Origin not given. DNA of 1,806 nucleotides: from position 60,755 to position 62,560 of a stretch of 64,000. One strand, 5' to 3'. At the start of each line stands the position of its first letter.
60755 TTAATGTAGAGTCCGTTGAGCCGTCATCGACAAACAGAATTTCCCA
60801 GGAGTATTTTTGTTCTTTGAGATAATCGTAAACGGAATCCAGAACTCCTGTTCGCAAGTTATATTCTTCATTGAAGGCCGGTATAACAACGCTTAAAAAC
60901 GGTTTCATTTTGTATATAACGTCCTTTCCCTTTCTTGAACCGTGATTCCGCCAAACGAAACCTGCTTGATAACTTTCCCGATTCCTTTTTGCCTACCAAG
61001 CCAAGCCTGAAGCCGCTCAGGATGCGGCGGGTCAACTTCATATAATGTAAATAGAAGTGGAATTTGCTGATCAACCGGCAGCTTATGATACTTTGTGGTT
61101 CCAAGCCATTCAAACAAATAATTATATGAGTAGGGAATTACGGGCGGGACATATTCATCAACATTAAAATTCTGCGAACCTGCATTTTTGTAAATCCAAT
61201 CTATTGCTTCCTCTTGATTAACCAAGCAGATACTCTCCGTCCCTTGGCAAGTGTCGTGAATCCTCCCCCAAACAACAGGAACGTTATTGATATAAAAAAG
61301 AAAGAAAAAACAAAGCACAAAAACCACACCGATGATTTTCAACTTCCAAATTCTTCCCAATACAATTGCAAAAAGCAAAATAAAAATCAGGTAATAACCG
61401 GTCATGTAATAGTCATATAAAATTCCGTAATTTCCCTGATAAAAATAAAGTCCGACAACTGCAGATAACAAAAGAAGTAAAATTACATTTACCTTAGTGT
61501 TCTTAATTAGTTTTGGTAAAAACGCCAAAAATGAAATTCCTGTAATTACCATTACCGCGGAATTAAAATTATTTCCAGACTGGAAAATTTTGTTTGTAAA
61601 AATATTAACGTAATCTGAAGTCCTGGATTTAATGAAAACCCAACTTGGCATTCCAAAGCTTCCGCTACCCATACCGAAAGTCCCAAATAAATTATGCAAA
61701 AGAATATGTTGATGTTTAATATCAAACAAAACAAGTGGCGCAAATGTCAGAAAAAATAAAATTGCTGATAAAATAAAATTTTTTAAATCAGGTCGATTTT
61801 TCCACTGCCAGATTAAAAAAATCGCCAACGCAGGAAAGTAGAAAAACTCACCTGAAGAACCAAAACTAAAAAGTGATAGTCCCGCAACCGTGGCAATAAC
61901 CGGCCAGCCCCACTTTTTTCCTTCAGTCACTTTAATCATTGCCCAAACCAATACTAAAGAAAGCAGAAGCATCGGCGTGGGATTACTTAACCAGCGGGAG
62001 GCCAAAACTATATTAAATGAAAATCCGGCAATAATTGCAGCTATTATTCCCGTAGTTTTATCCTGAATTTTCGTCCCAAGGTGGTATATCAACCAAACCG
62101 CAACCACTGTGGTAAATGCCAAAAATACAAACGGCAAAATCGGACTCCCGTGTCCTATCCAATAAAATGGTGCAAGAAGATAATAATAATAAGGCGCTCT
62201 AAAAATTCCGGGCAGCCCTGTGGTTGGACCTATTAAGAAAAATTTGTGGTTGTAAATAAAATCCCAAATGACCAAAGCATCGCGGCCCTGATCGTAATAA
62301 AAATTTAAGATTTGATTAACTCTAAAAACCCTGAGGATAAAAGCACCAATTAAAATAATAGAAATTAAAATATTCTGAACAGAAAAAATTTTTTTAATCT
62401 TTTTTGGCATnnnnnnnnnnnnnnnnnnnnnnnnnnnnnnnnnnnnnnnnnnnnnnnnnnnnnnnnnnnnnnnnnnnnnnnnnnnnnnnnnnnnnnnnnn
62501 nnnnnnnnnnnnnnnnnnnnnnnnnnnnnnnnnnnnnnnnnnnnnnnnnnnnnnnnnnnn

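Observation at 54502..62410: Family D: three 490-510 aa membrane proteins with an N-terminal YDQxRDA loop, interleaved with a GT4/GT2/DPM1-like gene block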

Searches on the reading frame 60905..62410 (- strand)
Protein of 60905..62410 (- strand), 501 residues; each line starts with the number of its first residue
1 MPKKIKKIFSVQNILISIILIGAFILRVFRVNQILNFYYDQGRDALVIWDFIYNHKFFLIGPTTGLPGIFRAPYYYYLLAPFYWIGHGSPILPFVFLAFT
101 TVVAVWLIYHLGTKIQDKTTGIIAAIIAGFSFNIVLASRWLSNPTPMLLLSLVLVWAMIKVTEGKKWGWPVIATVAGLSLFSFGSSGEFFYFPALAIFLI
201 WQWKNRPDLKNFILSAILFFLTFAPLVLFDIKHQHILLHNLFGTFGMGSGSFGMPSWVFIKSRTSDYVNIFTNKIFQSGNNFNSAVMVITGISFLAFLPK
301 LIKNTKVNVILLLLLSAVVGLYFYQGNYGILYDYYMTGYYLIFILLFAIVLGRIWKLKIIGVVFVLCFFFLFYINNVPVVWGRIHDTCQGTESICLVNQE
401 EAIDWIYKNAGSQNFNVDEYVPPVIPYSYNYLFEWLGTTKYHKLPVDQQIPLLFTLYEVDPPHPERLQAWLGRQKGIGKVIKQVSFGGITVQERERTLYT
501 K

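Call 4: search_protein_families(library=pfam, proteins=[window:60905-62410:-], max_evalue=0.01)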
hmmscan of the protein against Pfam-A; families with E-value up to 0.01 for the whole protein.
window:60905-62410:- (501 aa): 1 family
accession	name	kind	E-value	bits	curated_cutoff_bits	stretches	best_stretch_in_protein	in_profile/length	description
PF13231.12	PMT_2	-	6.6e-09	36.6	26.1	1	72-227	3-158/160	Dolichyl-phosphate-mannose-protein mannosyltransferase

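Call 6: search_protein_families(library=ncbifam, proteins=[window:60905-62410:-], max_evalue=0.01)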
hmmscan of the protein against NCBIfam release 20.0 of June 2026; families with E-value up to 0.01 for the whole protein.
window:60905-62410:- (501 aa): 1 family
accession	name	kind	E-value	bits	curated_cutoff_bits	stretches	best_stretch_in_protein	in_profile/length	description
TIGR03663.1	TIGR03663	subfamily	0.00072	18.7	126.25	1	15-176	3-155/435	flippase activity-associated protein Agl23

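Call 7: search_solved_structures(query=window:60905-62410:-, max_evalue=10)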
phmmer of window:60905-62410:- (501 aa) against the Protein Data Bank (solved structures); distinct sequences matched with E-value up to 10: 0.

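Call 9: find_encoding_contigs(protein=window:60905-62410:-, flank=10000, max_places=4)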
Protein window:60905-62410:- (501 aa): 18 contigs read that carry it; 4 places shown.
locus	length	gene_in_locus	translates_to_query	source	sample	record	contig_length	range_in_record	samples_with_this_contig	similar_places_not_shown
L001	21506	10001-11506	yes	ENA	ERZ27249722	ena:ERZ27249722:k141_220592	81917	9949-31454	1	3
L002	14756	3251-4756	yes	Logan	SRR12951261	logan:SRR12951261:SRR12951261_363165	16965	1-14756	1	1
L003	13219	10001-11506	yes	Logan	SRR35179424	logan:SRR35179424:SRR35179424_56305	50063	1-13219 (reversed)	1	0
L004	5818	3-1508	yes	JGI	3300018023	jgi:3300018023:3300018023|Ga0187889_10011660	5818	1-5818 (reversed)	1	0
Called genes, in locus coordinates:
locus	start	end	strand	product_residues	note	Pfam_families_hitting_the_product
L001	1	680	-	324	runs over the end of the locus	PF13641:Glyco_tranf_2_3, PF00535:Glycos_transf_2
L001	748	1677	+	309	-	PF00535:Glycos_transf_2, PF13641:Glyco_tranf_2_3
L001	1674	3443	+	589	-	PF13641:Glyco_tranf_2_3 (faint), PF13632:Glyco_trans_2_3 (faint), PF00535:Glycos_transf_2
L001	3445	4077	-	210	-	PF01746:tRNA_m1G_MT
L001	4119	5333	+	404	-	PF00535:Glycos_transf_2, PF13641:Glyco_tranf_2_3 (weak), PF04138:GtrA_DPMS_TM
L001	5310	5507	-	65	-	PF12172:zf-ChsH2 (weak)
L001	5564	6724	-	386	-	-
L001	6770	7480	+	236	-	PF00535:Glycos_transf_2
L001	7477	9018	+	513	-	PF13231:PMT_2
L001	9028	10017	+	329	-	PF01368:DHH, PF02272:DHHA1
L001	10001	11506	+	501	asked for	PF13231:PMT_2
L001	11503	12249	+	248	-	PF00535:Glycos_transf_2, PF10111:Glyco_tranf_2_2, PF13641:Glyco_tranf_2_3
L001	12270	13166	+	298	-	PF00535:Glycos_transf_2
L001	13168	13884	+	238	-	PF00535:Glycos_transf_2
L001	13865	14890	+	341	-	PF00534:Glycos_transf_1, PF13692:Glyco_trans_1_4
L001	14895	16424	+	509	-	PF13231:PMT_2 (weak)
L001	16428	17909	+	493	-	-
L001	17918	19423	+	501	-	PF02366:PMT, PF13231:PMT_2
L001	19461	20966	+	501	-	PF01943:Polysacc_synt, PF13440:Polysacc_synt_3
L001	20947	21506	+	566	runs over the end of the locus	-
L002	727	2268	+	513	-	PF13231:PMT_2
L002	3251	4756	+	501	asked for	PF13231:PMT_2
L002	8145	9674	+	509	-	PF13231:PMT_2 (weak)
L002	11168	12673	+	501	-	PF02366:PMT, PF13231:PMT_2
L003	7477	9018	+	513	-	PF13231:PMT_2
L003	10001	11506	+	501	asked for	PF13231:PMT_2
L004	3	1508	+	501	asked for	PF13231:PMT_2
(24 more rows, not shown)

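Call 10: find_homologous_proteins(query=window:60905-62410:-, max_evalue=0.00001)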
Query window:60905-62410:- (501 aa): 1379 proteins with E <= 0.00001 among 8000 candidates; the best 120 are listed.
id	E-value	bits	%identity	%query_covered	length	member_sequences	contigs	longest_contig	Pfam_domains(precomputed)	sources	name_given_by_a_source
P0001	6.2e-279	944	81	99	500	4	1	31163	PF13231.13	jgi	jgi:4-amino-4-deoxy-L-arabinose transferase-like glycosyltransferase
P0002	1.4e-273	927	100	82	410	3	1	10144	PF13231.13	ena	-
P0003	2.5e-263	893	76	99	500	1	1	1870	PF13231.13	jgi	jgi:4-amino-4-deoxy-L-arabinose transferase-like glycosyltransferase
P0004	2.6e-261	886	76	100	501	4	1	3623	PF13231.13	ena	-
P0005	7.0e-257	871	74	99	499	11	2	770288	PF13231.13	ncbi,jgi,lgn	-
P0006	1.2e-255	867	75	99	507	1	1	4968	PF13231.13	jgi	-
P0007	7.5e-253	858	74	99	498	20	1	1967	PF13231.13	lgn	-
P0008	1.3e-250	851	73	99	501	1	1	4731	PF13231.13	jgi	jgi:4-amino-4-deoxy-L-arabinose transferase-like glycosyltransferase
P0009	2.0e-250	850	73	99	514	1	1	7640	PF13231.13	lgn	-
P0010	2.7e-248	843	72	99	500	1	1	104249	PF13231.13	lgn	-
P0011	3.3e-241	820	71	99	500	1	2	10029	PF13231.13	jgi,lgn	-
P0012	1.8e-239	814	71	99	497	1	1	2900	PF13231.13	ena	-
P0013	9.4e-235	798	70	96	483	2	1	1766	PF13231.13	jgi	jgi:4-amino-4-deoxy-L-arabinose transferase-like glycosyltransferase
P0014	7.5e-233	792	70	98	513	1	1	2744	PF13231.13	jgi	jgi:4-amino-4-deoxy-L-arabinose transferase-like glycosyltransferase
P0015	4.5e-230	783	70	99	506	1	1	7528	PF13231.13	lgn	-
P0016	2.2e-229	781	69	99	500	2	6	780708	PF13231.13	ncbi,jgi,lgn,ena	ncbi:MAG: glycosyltransferase family 39 protein [Candidatus Microgenomates bacterium]|jgi:4-amino-4-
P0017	4.6e-228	776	69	96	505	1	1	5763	PF13231.13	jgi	-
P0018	5.9e-225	766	65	99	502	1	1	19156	PF13231.13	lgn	-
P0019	1.0e-224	765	68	99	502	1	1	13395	PF13231.13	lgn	-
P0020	1.7e-224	765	68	99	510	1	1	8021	PF13231.13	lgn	-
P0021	1.4e-221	755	66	99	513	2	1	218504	PF13231.13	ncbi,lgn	-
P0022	7.3e-221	753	68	96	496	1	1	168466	PF13231.13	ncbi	-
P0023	9.6e-219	746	66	97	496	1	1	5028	PF13231.13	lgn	-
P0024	1.5e-217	742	65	99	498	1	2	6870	PF13231.13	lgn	-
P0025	9.1e-215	732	66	95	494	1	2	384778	PF13231.13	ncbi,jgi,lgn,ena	-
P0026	5.3e-213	727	66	99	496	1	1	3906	PF13231.13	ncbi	ncbi:hypothetical protein BH10PAT1_BH10PAT1_7760 [soil metagenome]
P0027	2.8e-211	721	67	95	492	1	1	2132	PF13231.13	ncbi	-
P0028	9.1e-209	713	65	96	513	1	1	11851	PF13231.13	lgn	-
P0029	2.3e-208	711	64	99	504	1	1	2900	PF13231.13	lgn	-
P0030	6.5e-208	710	66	96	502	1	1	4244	PF13231.13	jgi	jgi:4-amino-4-deoxy-L-arabinose transferase-like glycosyltransferase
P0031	1.1e-207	709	66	96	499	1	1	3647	PF13231.13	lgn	-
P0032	5.5e-207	707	64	96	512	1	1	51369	PF13231.13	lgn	-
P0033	5.8e-205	700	63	99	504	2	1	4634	PF13231.13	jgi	jgi:4-amino-4-deoxy-L-arabinose transferase-like glycosyltransferase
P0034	2.2e-204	698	64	99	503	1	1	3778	PF13231.13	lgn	-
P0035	3.3e-204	698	62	99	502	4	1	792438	PF13231.13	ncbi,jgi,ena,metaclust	metaclust:\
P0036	4.4e-202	691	63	97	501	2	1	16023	PF13231.13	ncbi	-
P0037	1.4e-201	689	62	99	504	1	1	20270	PF13231.13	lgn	-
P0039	2.1e-201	688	62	99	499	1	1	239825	PF13231.13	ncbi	-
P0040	7.1e-201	687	62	98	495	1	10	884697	PF13231.13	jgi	jgi:4-amino-4-deoxy-L-arabinose transferase-like glycosyltransferase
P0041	1.3e-198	679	60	99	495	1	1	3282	PF13231.13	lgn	-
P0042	1.5e-198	679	64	96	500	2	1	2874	PF13231.13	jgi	-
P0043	3.3e-198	678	60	99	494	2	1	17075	PF13231.13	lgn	-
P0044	9.0e-198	676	61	95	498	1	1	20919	PF13231.13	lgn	-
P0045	1.9e-197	675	62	95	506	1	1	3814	PF13231.13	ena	-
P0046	9.9e-197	673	61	100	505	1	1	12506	PF13231.13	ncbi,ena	-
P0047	7.9e-196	670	62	96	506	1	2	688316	PF13231.13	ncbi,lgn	-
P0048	9.7e-196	670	61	94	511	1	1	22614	PF13231.13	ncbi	-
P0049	8.9e-195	667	60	99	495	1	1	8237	PF13231.13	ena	-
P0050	1.3e-194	666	60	99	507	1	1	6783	PF13231.13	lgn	-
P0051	2.9e-194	665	61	95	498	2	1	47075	PF13231.13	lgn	-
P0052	5.3e-194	664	61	96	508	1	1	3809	PF13231.13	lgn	-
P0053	7.8e-193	660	62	96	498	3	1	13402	PF13231.13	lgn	-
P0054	1.1e-191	656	60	97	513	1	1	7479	PF13231.13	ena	-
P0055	1.2e-190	653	62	96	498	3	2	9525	PF13231.13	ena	-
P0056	8.2e-190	650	59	99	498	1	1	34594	PF13231.13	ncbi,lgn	ncbi:MAG: ArnT family glycosyltransferase [Patescibacteria group bacterium]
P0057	2.1e-189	649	69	83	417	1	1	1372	PF13231.13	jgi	jgi:4-amino-4-deoxy-L-arabinose transferase-like glycosyltransferase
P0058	1.9e-187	642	59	97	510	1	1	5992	PF13231.13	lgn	-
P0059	2.5e-187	642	60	97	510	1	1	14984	PF13231.13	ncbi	-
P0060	2.8e-187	642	59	97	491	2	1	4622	PF13231.13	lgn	-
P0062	2.2e-186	639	60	97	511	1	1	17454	PF13231.13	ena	-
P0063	6.6e-186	637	60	95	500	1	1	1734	PF13231.13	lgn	-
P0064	8.8e-186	637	59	99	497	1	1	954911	PF13231.13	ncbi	-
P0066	4.8e-185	634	59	96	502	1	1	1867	PF13231.13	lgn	-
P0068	9.2e-185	633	59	99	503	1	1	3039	PF13231.13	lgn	-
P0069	1.7e-184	633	57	99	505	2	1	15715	PF13231.13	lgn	-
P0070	3.0e-184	632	57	96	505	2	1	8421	PF13231.13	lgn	-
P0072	1.6e-183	629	58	99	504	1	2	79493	PF13231.13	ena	-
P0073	1.6e-183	629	59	96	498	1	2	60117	PF13231.13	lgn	-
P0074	1.1e-182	627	58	96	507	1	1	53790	PF13231.13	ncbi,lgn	-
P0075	1.6e-182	626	58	98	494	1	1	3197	PF13231.13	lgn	-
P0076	4.4e-182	625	58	99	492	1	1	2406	PF13231.13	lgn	-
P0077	5.7e-182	624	56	99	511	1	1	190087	PF13231.13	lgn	-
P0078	8.4e-182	624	58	97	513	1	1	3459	PF13231.13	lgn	-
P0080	1.4e-181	623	59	96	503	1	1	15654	PF13231.13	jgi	jgi:4-amino-4-deoxy-L-arabinose transferase-like glycosyltransferase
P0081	1.5e-181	623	59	95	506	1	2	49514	PF13231.13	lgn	-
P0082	2.6e-181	622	58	96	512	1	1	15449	PF13231.13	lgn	-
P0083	7.7e-181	621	56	100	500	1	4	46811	PF13231.13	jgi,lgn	-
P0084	3.5e-180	618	58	94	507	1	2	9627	PF13231.13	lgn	-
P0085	3.7e-180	618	57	99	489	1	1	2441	PF13231.13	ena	-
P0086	5.8e-180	618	58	96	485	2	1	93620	PF13231.13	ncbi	-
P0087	8.4e-180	617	59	100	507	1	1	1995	PF13231.13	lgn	-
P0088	9.3e-180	617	58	99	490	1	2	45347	PF13231.13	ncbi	-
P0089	1.1e-179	617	57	96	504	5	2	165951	PF13231.13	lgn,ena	-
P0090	2.4e-179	616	57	99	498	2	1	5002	PF13231.13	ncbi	-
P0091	2.8e-179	615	57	99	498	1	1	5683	PF13231.13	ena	-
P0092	3.9e-179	615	56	96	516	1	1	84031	PF13231.13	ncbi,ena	-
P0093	1.1e-178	613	58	99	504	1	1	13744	PF13231.13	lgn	-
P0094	1.2e-178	613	57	99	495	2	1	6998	PF13231.13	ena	-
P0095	2.2e-178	612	57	94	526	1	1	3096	PF13231.13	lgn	-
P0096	2.3e-178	612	55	99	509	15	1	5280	PF13231.13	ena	-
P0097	5.5e-178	611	57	95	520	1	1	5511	PF13231.13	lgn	-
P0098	1.8e-177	609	58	97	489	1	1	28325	PF13231.13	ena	-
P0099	3.6e-177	608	56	94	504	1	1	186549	PF13231.13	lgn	-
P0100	3.6e-177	608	57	96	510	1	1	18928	PF13231.13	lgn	-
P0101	7.6e-177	607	55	99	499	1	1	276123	PF13231.13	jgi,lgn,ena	-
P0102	1.0e-175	604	58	96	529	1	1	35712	PF13231.13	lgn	-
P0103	1.4e-175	603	55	96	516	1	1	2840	PF13231.13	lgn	-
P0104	1.6e-175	603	56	100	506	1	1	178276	PF13231.13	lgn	-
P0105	1.6e-175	603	58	99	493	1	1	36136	PF13231.13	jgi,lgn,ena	-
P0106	3.0e-175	602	56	99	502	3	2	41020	PF13231.13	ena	-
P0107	1.8e-174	600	58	96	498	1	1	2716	PF13231.13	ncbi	-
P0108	5.3e-174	598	54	99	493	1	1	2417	PF13231.13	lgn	-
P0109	9.1e-174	597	55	99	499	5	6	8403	PF13231.13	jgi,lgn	jgi:4-amino-4-deoxy-L-arabinose transferase-like glycosyltransferase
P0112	1.2e-173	597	53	98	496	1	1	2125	PF13231.13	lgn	-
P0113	1.2e-173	597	56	99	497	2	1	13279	PF13231.13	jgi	jgi:4-amino-4-deoxy-L-arabinose transferase-like glycosyltransferase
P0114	1.5e-173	596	57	94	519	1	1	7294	PF13231.13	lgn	-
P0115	1.8e-173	596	58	96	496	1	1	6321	PF13231.13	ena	-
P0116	2.3e-173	596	56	99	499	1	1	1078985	PF13231.13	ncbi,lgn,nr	ncbi:MAG: glycosyltransferase family 39 protein [Candidatus Woesebacteria bacterium]|nr:MAG: glycosy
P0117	2.9e-173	596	57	96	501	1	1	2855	PF13231.13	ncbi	-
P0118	3.9e-173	595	57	95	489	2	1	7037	PF13231.13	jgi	-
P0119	4.3e-173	595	56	95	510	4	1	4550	PF13231.13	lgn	-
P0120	4.4e-173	595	54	97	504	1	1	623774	PF13231.13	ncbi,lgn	-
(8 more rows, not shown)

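Call 15: find_related_loci(query=A2, collection=genome_contigs, flank=6000)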
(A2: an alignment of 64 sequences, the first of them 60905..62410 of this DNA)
Query A2 (501 aa) in genome_contigs; peptide patterns used: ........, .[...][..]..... (x = any residue, [..] = any of these).
241 stretches matched a pattern; 180 encode a relative of the query (tblastn E <= 1e-3); the best 80 are kept; 80 distinct loci.
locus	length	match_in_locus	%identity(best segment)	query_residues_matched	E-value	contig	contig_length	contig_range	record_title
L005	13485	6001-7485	75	1-496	0e+0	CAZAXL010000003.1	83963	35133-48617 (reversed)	MAG TPA_asm: uncultured Gammaproteobacteria bacterium isolate SRP062349_co2_103 genome assembly, contig: NODE_179_length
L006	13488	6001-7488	69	1-496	0e+0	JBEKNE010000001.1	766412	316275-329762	MAG: Candidatus Microgenomates bacterium isolate SPRUCE 40 SPRUCE_40_1, whole genome shotgun sequence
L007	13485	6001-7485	74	1-496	0e+0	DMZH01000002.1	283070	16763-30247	MAG TPA_asm: Candidatus Woesebacteria bacterium isolate UBA8517 contig_17954, whole genome shotgun sequence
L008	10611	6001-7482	59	1-496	0e+0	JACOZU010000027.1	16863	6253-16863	MAG: Candidatus Woesebacteria bacterium isolate NC_groundwater_213_Ag_S-0.1um_45_9 S4_GD2017_2_S1_scaffold_3303, whole g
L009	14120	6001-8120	62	15-496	0e+0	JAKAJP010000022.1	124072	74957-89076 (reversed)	MAG: bacterium isolate WY4.bin110 NODE_142_length_124072_cov_1.955061, whole genome shotgun sequence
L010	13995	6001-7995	58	12-496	0e+0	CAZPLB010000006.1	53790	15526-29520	MAG TPA_asm: uncultured Gammaproteobacteria bacterium isolate SRP200132_co2_495 genome assembly, contig: NODE_389_length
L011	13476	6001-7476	56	14-496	0e+0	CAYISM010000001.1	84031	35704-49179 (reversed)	MAG TPA_asm: uncultured Gammaproteobacteria bacterium isolate ERP119705_co3_788 genome assembly, contig: NODE_170_length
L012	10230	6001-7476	59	3-496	0e+0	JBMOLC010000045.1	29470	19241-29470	MAG: Patescibacteria group bacterium isolate Betzabe_MAG014 MAG014_45, whole genome shotgun sequence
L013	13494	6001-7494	56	1-496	5e-176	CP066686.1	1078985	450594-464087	MAG: Candidatus Woesebacteria bacterium isolate NC_groundwater_442_Ag_B-0.1um_40_41 chromosome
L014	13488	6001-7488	54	4-501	1e-173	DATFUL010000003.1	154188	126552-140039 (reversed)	MAG TPA_asm: Patescibacteria group bacterium isolate SMAG_U9436 k141_2511072, whole genome shotgun sequence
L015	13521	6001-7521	55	1-498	2e-169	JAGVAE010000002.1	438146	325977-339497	MAG: Candidatus Woesebacteria bacterium isolate DeMMO6_57 c_000000045538, whole genome shotgun sequence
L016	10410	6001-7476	54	3-496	3e-165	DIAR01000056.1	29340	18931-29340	MAG TPA_asm: Candidatus Woesebacteria bacterium UBA5073 UBA5073_contig_133145, whole genome shotgun sequence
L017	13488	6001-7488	51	1-496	4e-163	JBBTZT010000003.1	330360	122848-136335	MAG: Patescibacteria group bacterium isolate H41-bin064_1 H41_bin064_1_000000000003, whole genome shotgun sequence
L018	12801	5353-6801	53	11-499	4e-161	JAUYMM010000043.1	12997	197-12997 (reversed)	MAG: Candidatus Woesebacteria bacterium isolate C24_metabat.bin.86_sub C24_k141_179598, whole genome shotgun sequence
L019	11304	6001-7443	49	14-496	3e-159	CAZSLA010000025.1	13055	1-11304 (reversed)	MAG TPA_asm: uncultured Gammaproteobacteria bacterium isolate binchicken_co60_48 genome assembly, contig: NODE_6911_leng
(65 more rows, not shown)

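Call 18: predict_structure(alignment_id=A2)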
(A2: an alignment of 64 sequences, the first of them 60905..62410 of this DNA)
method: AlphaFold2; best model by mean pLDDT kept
length: 501 residues; sequences in the alignment: 64
mean_pLDDT: 92.9   pTM: 0.91
mean pLDDT of the five models: 92.9, 92.8, 92.3, 89.7, 89.1
residues with pLDDT >= 90: 403; 70-90: 86; 50-70: 11; < 50: 1
segments of 3 or more residues with pLDDT < 50: none
pLDDT, mean of each block of 10 residues (from residue 1): 75 95 97 90 94 92 77 93 96 97 98 98 98 94 94 98 98 96 85 97 97 98 94 90 70 89 93 93 96 97 98 95 83 91 98 96 98 96 90 93 98 95 85 96 94 95 93 94 96 87 43
secondary structure, 60 per line:
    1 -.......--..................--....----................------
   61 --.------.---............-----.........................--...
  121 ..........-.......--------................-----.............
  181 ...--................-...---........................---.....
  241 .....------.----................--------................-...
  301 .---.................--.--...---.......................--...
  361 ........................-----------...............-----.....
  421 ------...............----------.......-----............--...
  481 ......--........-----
elements in order: H2-8 H11-28 H31-34 H39-54 H74-85 H91-115 H118-130 H132-138 H147-162 H168-183 H186-201 H209-232 H236-245 H257-272 H281-296 H298-301 H305-321 H333-355 H358-384 H396-410 E416-420 H427-441 E452-458 H464-475 E478-486 E489-496
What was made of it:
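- On GT-C superfamily, ArnT/PMT_2-like (Pfam PF13231; CAZy GT39/GT83): The D3 AF2 model has pLDDT 92.9 (call 18).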

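Call 21: fold_search(model_id=the predicted structure, library=pdb)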
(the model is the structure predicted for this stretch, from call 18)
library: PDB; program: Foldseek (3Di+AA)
matches with E <= 10: 261; with E <= 0.001: 18
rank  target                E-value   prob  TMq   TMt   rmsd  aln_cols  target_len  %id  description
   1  5f15                  5.3e-07  1.00  0.56  0.52   9.1       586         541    9  Crystal Structure of ArnT from Cupriavidus metallidurans bound to Undecaprenyl phosphate (released 2016-02-17)
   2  5ezm                  8.2e-06  1.00  0.58  0.54   8.4       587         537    9  Crystal Structure of ArnT from Cupriavidus metallidurans in the apo state (released 2016-02-17)
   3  6ftg_5                8.9e-06  1.00  0.50  0.41  13.0       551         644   12  Subtomogram average of OST-containing ribosome-translocon complexes from canine rough microsomal membranes (released 2018-03-21)
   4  8pn9_A                9.8e-06  1.00  0.51  0.40  11.6       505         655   12  Structure of human oligosaccharyltransferase OST-A complex bound to NGI-1 (released 2024-05-08)
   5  8age_A                2.7e-05  1.00  0.50  0.40  11.2       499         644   15  Structure of yeast oligosaccharylransferase complex with acceptor peptide bound (released 2022-12-07)
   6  9s6s_A                2.9e-05  1.00  0.52  0.49   6.8       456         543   14  Ternary cryo-EM structure of human ALG9 with Dol25-PP-GlcNAc2Man6, Dol25-P-Man and Fab (released 2026-03-18)
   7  9s6u_A                3.7e-05  1.00  0.57  0.53   8.9       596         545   14  Ternary cryo-EM structure of human ALG9 with Dol25-PP-GlcNAc2Man8, Dol25-P-Man and Fab (released 2026-03-18)
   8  8b6l_I                4.7e-05  1.00  0.51  0.39  11.3       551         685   13  Subtomogram average of the human Sec61-TRAP-OSTA-translocon (released 2022-12-07)
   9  6c26_A                5.6e-05  1.00  0.52  0.42  11.7       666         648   12  The Cryo-EM structure of a eukaryotic oligosaccharyl transferase complex (released 2018-01-31)
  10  6ezn_F                6.4e-05  1.00  0.47  0.38  13.9       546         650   13  Cryo-EM structure of the yeast oligosaccharyltransferase (OST) complex (released 2018-01-17)
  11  3waj                  6.7e-05  1.00  0.51  0.35  11.4       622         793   12  Crystal structure of the Archaeoglobus fulgidus oligosaccharyltransferase (O29867_ARCFU) complex with Zn and sulfate (released 2013-10-30)
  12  6s7o_A                7.7e-05  1.00  0.51  0.41  10.6       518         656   12  Cryo-EM structure of human oligosaccharyltransferase complex OST-A (released 2019-12-18)
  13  8agb_A                8.8e-05  1.00  0.51  0.41  10.3       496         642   16  Structure of yeast oligosaccharylransferase complex with lipid-linked oligosaccharide bound (released 2022-12-07)
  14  7e9s_A                9.2e-05  1.00  0.50  0.32  14.1       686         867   12  Archaeal oligosaccharyltransferase AglB from Archaeoglobus fulgidus in complex with an inhibitory peptide and a dolich (released 2021-09-08)
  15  8agc_A                1.1e-04  1.00  0.54  0.42  11.5       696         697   11  Structure of yeast oligosaccharylransferase complex with lipid-linked oligosaccharide and non-acceptor peptide bound (released 2022-12-07)
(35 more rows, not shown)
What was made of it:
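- On GT-C superfamily, ArnT/PMT_2-like (Pfam PF13231; CAZy GT39/GT83): The Foldseek top 24 hits are all GT-C enzymes, with ArnT at E 5e-7 and TMq 0.58 (call 21).
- Closest known: ArnT. Same: GT-C fold; ArnT is the best structural match (call 21).
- The D3 model is high-confidence and its best matches are ArnT, STT3, ALG9, AglB, DPY19, Pmt4, AftD and PimE (calls 18, 21). STT3, AglB and OST are among the best structural matches (call 21).
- Tried and rejected: MFS, GLUT and other transporter hits have probability at or below 0.2 and TM at or below 0.14 (call 21).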
